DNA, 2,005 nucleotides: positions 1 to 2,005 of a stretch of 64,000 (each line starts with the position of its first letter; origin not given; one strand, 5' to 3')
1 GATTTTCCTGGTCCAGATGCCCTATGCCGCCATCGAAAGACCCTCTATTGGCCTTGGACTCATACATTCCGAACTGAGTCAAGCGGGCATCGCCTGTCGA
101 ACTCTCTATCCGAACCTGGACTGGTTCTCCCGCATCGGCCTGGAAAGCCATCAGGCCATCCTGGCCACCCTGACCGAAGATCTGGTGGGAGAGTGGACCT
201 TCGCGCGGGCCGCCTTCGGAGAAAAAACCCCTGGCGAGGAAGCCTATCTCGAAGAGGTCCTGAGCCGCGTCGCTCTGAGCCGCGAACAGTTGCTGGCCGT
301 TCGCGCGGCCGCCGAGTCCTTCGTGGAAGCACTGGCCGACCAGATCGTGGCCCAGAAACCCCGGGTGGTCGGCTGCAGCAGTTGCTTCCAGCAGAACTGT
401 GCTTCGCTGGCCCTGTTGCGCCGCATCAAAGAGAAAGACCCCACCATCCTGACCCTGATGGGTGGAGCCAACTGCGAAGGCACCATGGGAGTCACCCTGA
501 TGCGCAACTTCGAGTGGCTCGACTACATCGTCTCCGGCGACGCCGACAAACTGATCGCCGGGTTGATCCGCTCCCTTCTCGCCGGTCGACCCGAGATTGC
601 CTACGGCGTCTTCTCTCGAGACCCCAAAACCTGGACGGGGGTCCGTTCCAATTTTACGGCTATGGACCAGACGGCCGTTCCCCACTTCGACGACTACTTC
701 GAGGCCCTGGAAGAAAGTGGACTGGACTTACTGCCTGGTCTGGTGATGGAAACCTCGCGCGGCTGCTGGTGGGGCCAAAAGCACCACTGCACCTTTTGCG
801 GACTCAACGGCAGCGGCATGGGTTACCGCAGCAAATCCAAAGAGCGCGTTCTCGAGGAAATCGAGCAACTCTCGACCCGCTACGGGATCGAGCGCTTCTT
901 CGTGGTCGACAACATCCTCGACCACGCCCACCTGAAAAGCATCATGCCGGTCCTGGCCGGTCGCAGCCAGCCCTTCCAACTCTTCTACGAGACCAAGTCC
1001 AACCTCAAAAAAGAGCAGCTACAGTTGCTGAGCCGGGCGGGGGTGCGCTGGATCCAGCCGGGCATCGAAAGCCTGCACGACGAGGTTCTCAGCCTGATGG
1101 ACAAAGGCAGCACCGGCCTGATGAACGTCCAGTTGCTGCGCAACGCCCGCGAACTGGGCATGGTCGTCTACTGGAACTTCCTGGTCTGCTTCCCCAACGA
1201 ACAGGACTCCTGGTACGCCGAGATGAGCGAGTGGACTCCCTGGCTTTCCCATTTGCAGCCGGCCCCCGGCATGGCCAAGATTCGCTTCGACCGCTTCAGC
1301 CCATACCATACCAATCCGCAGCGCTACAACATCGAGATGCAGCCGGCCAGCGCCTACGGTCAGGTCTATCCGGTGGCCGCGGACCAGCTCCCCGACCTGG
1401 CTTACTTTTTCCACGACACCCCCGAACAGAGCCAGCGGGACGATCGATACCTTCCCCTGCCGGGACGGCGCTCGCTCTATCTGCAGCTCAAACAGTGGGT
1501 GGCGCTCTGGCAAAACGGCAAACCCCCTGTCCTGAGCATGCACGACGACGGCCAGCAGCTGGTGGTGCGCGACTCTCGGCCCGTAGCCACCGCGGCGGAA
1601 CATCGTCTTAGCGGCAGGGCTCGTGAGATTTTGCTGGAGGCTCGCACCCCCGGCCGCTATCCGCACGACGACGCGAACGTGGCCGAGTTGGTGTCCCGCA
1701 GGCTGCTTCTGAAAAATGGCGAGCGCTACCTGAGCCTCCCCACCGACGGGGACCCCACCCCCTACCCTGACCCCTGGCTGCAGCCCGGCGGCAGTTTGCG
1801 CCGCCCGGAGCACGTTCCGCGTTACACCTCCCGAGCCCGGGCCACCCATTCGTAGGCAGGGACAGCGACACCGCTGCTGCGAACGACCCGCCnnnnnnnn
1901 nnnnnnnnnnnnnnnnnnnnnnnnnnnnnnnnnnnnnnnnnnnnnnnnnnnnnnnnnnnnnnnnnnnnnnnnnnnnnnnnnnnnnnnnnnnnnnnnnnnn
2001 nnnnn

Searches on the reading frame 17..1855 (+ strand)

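Call 7: search_protein_families(library=pfam, proteins=[window:17-1855:+], max_evalue=0.0001)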
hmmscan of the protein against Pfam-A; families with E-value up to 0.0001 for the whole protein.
window:17-1855:+ (612 aa): 1 family
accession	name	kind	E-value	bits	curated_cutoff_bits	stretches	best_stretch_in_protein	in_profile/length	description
PF04055.27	Radical_SAM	-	3.6e-18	66.7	29.5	1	245-405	2-164/166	Radical SAM superfamily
